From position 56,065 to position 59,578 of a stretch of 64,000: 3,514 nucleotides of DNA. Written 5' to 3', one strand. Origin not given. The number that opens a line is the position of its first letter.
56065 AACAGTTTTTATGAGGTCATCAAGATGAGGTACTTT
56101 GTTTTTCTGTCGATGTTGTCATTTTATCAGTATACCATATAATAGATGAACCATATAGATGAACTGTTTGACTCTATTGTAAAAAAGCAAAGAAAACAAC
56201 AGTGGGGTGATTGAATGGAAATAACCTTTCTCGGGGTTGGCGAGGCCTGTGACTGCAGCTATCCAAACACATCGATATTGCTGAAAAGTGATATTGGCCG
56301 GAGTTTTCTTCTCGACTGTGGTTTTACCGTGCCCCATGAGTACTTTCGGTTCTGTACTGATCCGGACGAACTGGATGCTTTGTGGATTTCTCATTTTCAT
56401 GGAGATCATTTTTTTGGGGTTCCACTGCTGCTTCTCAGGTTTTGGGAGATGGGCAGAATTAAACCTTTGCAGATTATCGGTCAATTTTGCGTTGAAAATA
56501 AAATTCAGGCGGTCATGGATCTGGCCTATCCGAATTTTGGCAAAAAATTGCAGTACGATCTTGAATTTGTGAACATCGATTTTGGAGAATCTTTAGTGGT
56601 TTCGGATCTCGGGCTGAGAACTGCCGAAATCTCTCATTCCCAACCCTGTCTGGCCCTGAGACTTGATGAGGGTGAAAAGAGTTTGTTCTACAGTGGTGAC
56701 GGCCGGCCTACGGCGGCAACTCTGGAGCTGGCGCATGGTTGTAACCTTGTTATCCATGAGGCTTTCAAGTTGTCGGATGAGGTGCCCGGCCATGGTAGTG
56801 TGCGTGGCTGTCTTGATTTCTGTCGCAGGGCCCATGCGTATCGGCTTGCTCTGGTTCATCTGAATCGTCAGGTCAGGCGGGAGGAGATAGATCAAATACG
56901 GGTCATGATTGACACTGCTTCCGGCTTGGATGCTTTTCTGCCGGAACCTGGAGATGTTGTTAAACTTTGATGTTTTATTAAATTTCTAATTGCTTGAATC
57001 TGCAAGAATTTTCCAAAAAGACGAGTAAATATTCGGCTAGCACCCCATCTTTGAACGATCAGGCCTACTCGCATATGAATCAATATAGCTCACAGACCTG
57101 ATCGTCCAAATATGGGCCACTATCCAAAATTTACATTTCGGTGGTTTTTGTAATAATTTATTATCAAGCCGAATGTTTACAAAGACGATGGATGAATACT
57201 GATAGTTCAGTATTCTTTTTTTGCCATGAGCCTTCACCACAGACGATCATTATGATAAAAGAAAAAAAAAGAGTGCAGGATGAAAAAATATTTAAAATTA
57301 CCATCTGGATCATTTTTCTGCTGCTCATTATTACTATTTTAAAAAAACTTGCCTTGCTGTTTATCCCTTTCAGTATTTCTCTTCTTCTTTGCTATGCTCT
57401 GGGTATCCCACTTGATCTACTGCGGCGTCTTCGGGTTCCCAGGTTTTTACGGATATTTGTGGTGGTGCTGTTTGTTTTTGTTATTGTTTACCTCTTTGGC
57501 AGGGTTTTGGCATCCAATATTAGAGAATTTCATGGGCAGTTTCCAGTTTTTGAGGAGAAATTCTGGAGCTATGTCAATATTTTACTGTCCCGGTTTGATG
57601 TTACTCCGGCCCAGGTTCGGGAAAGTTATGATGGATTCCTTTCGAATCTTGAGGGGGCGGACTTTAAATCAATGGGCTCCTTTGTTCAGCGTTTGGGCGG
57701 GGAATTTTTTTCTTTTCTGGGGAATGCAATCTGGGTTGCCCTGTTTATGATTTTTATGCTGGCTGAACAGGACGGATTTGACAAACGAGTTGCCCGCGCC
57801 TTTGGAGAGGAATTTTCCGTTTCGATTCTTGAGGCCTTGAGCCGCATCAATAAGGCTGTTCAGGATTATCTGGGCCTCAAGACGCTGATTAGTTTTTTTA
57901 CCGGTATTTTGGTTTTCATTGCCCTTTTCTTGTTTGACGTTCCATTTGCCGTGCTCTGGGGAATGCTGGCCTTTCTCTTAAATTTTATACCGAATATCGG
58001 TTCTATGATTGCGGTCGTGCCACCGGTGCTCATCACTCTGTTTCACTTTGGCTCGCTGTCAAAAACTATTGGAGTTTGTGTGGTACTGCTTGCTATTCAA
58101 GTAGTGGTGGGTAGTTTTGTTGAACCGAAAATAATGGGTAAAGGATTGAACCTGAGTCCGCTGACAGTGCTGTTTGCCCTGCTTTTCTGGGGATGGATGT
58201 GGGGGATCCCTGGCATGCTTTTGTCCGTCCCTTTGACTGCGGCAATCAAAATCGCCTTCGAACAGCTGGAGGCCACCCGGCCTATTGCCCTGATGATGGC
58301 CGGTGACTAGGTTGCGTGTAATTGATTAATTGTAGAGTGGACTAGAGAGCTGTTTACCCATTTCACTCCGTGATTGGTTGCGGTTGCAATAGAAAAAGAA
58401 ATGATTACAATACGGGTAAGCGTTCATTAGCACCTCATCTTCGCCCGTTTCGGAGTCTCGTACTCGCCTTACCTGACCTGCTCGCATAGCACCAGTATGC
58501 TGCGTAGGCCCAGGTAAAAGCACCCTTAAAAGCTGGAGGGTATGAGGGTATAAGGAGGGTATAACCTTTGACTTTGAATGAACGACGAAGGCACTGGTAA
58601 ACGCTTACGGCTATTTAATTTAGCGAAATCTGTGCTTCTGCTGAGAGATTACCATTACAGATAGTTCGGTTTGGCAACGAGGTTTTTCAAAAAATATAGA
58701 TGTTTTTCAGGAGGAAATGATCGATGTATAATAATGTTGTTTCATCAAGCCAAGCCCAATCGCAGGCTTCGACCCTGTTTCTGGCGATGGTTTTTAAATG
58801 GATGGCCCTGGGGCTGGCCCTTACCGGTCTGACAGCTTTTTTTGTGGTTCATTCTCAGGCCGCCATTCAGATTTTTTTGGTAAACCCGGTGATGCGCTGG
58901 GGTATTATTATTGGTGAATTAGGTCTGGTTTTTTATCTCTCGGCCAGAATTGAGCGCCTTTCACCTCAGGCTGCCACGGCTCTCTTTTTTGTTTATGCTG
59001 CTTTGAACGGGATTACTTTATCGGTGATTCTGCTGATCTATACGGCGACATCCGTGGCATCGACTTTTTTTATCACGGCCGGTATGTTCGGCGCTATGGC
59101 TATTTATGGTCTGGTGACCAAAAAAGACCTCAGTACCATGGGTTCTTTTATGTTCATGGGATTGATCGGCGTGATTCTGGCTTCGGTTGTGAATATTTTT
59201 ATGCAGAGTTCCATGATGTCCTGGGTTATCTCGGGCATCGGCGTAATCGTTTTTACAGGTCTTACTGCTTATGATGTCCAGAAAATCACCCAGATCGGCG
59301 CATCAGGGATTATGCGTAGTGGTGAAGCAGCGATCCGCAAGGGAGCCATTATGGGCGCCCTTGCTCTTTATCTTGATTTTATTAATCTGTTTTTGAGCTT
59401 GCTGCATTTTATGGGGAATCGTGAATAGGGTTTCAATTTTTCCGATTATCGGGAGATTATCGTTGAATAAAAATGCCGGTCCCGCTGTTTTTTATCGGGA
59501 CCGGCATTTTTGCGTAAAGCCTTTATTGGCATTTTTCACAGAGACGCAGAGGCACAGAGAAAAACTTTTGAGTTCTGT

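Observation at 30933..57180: MITE subfamilies conserve pairing and apex but not arm sequence, and sit just after stop codons, which suggests an RNA-level role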

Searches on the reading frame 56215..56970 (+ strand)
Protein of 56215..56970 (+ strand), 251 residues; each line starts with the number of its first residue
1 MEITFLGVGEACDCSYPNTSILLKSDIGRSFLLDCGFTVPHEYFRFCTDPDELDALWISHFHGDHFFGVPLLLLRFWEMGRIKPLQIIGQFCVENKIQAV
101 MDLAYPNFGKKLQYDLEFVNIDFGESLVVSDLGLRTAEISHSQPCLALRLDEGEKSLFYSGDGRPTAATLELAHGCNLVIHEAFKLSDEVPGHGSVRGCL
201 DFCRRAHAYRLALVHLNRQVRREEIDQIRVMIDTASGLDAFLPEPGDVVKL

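Call 16: search_protein_families(library=pfam, proteins=[window:56215-56970:+])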
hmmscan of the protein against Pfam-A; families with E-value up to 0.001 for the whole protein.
window:56215-56970:+ (251 aa): 3 families
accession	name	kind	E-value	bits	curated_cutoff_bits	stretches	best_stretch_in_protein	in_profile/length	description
PF12706.13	Lactamase_B_2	-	2.9e-14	53.6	27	1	29-215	1-199/200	Beta-lactamase superfamily domain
PF00753.33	Lactamase_B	-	1.2e-08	35.6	22.7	1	18-78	6-69/196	Metallo-beta-lactamase superfamily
PF23023.1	Anti-Pycsar_Apyc1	-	6.4e-05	23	50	1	2-75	4-76/250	Anti-Pycsar protein Apyc1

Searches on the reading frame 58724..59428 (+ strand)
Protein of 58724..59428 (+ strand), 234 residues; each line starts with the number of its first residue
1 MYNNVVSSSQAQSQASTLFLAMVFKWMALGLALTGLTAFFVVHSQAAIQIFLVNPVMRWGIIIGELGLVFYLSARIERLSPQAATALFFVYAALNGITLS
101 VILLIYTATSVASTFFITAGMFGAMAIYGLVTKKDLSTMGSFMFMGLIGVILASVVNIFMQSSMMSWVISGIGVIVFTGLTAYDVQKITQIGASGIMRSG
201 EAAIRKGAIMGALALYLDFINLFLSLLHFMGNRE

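Call 90: search_protein_families(library=pfam, proteins=[window:58724-59428:+], max_evalue=0.01)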
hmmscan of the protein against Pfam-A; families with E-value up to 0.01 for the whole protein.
window:58724-59428:+ (234 aa): 1 family
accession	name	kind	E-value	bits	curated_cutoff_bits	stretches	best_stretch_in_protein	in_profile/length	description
PF01027.25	Bax1-I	-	3.4e-61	207.1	34.1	1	19-230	3-207/207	Inhibitor of apoptosis-promoting Bax1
